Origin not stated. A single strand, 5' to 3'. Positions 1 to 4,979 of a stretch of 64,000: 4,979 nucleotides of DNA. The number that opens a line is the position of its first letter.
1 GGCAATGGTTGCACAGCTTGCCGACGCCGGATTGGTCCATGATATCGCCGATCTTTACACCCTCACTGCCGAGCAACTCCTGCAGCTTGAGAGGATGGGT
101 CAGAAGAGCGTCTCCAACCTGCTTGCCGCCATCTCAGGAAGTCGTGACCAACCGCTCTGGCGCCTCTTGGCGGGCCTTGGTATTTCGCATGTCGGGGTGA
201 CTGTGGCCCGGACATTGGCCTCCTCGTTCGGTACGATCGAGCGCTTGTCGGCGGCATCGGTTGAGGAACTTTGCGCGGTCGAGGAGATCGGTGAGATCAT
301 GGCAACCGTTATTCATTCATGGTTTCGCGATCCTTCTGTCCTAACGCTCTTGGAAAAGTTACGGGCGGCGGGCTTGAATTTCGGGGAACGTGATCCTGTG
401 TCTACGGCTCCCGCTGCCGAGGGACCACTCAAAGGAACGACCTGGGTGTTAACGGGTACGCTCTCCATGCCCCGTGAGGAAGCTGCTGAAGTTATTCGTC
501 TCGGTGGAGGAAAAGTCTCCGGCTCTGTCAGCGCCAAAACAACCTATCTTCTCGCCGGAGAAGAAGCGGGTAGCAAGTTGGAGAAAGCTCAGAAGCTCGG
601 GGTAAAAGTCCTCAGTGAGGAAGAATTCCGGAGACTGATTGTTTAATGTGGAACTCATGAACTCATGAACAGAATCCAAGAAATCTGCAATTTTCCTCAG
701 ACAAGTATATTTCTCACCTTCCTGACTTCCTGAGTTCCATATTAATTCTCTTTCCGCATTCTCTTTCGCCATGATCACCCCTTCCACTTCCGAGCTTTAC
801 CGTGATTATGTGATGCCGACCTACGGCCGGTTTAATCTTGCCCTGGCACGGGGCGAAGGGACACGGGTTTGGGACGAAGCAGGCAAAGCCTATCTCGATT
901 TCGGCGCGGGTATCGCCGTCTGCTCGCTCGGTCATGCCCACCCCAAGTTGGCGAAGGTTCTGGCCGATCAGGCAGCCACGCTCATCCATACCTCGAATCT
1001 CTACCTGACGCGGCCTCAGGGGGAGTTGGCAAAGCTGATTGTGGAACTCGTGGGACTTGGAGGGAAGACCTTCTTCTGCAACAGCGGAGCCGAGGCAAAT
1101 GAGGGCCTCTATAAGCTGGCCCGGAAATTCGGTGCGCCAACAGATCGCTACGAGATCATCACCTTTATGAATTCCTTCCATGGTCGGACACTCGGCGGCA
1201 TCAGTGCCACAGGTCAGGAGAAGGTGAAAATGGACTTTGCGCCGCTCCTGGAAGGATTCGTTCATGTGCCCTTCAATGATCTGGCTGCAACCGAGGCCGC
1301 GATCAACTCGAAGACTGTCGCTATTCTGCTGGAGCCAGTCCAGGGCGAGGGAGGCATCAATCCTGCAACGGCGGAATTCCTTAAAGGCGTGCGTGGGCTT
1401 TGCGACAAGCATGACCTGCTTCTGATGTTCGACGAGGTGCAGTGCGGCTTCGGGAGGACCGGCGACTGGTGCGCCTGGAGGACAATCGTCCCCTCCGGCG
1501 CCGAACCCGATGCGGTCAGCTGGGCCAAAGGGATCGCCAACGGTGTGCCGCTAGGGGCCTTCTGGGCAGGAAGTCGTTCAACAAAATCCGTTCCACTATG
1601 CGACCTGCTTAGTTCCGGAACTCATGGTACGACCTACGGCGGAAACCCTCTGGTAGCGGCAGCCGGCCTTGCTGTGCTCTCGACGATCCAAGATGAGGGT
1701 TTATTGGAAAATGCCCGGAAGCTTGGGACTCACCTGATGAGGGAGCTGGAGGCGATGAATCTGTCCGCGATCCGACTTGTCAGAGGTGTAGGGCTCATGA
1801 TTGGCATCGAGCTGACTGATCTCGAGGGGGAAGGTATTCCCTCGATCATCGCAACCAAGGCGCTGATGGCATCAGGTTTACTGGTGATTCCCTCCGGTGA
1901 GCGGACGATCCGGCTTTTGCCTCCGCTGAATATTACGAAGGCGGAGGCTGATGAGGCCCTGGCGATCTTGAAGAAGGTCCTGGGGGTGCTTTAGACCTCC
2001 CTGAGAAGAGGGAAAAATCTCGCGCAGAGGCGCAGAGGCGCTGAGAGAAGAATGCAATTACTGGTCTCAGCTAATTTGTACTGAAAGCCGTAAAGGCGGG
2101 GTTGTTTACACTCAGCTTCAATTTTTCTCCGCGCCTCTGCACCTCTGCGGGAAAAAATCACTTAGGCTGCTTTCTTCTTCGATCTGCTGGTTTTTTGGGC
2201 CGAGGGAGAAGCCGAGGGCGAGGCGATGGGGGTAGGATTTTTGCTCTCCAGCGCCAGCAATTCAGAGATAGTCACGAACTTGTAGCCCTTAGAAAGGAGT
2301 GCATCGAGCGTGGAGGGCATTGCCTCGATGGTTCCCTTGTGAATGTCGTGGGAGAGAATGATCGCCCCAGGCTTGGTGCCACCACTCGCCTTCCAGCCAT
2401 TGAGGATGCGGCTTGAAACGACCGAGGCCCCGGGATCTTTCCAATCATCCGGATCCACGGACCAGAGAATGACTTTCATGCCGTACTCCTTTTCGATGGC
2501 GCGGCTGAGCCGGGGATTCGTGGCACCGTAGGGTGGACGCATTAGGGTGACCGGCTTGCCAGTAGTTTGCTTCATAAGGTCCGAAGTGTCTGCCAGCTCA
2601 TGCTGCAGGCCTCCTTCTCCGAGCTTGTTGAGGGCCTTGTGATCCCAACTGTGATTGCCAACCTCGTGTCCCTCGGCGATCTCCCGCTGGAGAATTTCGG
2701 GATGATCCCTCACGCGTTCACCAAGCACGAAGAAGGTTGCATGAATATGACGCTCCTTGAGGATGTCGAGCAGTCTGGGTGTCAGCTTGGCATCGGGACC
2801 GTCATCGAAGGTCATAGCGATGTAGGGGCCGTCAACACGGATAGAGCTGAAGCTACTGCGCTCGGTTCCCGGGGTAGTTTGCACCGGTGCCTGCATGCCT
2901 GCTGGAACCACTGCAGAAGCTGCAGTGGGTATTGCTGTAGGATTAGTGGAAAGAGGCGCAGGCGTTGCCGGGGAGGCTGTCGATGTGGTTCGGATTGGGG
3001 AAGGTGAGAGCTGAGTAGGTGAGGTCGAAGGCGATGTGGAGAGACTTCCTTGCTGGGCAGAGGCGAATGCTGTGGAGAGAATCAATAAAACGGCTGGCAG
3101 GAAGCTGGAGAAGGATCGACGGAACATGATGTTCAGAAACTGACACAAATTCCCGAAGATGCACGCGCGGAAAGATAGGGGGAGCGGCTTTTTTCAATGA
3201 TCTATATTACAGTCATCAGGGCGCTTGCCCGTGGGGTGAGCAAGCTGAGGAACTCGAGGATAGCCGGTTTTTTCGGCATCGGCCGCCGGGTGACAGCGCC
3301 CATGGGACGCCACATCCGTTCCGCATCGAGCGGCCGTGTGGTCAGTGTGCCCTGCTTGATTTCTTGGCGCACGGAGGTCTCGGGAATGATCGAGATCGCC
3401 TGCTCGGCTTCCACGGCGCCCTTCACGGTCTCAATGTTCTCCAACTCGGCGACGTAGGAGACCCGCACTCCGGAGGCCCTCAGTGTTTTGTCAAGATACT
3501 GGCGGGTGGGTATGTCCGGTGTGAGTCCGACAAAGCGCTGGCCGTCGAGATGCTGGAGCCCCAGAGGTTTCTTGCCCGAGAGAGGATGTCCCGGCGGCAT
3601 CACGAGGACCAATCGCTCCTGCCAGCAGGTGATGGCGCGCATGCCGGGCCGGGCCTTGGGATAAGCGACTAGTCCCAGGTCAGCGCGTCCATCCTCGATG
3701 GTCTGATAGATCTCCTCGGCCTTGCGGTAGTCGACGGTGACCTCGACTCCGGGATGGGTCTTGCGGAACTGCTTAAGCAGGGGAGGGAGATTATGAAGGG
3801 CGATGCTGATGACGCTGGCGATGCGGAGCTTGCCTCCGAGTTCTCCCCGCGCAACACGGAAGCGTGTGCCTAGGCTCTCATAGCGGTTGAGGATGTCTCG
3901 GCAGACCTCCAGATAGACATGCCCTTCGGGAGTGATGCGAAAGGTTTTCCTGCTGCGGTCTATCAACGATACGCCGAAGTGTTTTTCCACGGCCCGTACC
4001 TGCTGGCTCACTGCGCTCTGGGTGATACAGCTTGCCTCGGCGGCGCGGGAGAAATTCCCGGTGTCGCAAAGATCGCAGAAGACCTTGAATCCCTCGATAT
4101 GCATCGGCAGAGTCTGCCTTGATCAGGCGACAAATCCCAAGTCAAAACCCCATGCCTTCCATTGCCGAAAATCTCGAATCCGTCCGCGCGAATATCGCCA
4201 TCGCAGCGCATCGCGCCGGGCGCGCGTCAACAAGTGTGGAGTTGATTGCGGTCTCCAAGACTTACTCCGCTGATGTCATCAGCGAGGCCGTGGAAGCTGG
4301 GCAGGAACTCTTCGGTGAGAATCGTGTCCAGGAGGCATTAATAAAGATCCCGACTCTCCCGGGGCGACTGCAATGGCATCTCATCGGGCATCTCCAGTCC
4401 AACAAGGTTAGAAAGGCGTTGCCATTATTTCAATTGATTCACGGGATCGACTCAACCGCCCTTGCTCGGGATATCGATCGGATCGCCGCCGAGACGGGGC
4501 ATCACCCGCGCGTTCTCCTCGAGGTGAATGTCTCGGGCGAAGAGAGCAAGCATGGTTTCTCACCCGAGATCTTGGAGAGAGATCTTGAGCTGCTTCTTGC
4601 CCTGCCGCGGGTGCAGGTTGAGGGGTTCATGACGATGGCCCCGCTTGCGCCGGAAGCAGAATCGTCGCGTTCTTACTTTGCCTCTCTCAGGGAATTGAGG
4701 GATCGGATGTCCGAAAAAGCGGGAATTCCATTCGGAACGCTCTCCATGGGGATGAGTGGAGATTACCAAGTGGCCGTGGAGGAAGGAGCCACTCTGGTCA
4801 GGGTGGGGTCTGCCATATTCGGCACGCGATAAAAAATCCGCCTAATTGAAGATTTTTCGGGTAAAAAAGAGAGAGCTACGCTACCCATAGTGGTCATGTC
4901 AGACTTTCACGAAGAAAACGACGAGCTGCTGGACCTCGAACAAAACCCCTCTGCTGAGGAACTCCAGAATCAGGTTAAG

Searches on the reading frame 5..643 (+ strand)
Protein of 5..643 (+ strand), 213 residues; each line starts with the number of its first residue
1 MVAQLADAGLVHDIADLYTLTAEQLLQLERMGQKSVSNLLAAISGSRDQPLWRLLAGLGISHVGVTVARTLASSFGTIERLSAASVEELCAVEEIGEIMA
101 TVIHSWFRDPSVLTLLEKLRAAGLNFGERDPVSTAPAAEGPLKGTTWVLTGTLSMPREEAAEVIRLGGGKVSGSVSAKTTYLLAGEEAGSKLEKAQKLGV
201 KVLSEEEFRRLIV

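Call 86: search_protein_families(library=pfam, proteins=[window:5-643:+], max_evalue=0.001)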
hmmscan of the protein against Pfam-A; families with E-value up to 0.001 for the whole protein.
window:5-643:+ (213 aa): 5 families
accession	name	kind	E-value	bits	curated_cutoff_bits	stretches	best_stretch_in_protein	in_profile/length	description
PF12826.13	HHH_2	-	2e-22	79.6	27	1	53-114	1-62/64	Helix-hairpin-helix motif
PF00533.33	BRCT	-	3.8e-14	53.1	21.3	1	139-212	3-78/78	BRCA1 C Terminus (BRCT) domain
PF14520.12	HHH_5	-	4.6e-11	43.5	27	1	58-100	5-48/57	Helix-hairpin-helix domain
PF12738.14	PTCB-BRCT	-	2.3e-07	31.1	22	1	149-204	5-60/63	twin BRCT domain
PF00633.29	HHH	-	2.8e-07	30.5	24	1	78-106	2-30/30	Helix-hairpin-helix motif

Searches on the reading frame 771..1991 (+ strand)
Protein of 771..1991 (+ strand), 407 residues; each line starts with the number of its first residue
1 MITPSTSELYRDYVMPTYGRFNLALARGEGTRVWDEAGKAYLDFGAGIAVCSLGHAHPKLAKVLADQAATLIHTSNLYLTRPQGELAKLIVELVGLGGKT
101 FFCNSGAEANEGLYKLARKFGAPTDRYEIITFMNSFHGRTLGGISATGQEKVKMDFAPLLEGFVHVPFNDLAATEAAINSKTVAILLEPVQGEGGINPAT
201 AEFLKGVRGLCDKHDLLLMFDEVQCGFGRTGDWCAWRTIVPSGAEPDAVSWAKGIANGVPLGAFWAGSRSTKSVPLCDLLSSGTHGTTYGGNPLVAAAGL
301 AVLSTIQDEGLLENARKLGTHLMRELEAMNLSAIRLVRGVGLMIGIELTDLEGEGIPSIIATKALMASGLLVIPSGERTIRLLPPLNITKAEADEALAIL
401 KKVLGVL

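Call 54: search_protein_families(library=pfam, proteins=[window:771-1991:+], max_evalue=0.00001)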
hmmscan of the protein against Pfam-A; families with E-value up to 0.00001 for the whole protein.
window:771-1991:+ (407 aa): 1 family
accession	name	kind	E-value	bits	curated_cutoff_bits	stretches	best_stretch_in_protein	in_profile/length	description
PF00202.27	Aminotran_3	-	1e-104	350.9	30.5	1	18-404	6-403/403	Aminotransferase class-III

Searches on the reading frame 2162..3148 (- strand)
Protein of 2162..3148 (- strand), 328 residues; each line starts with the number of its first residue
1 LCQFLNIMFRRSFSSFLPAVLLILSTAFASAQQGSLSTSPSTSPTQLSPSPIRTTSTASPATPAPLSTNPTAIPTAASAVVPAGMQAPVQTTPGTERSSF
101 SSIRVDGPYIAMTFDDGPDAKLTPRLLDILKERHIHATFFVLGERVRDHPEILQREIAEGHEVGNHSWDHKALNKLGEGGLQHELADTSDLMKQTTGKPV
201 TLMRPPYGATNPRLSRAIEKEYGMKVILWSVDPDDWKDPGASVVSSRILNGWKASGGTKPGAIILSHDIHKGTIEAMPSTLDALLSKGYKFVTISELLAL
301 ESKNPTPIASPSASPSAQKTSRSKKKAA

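Call 54: search_protein_families(library=pfam, proteins=[window:2162-3148:-], max_evalue=0.00001)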
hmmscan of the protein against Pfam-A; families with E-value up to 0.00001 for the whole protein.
window:2162-3148:- (328 aa): 1 family
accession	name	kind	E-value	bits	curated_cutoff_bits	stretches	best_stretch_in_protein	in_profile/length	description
PF01522.26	Polysacc_deac_1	-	2.2e-36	125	23.1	1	106-226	5-123/124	Polysaccharide deacetylase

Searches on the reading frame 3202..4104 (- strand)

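Call 54: search_protein_families(library=pfam, proteins=[window:3202-4104:-], max_evalue=0.00001)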
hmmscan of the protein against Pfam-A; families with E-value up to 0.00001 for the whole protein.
window:3202-4104:- (300 aa): 2 families
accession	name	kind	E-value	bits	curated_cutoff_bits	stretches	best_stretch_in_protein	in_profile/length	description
PF03466.25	LysR_substrate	-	1.1e-50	172.4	28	1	87-291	2-206/209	LysR substrate binding domain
PF00126.33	HTH_1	-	5e-18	65.2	26.6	1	6-62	4-60/60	Bacterial regulatory helix-turn-helix protein, lysR family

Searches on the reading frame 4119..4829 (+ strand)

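Call 86: search_protein_families(library=pfam, proteins=[window:4119-4829:+], max_evalue=0.001)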
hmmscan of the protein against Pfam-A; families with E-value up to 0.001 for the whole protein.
window:4119-4829:+ (237 aa): 1 family
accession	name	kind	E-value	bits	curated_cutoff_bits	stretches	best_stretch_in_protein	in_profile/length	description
PF01168.26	Ala_racemase_N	-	4.5e-26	92.4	24.1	1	18-236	2-218/220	Alanine racemase, N-terminal domain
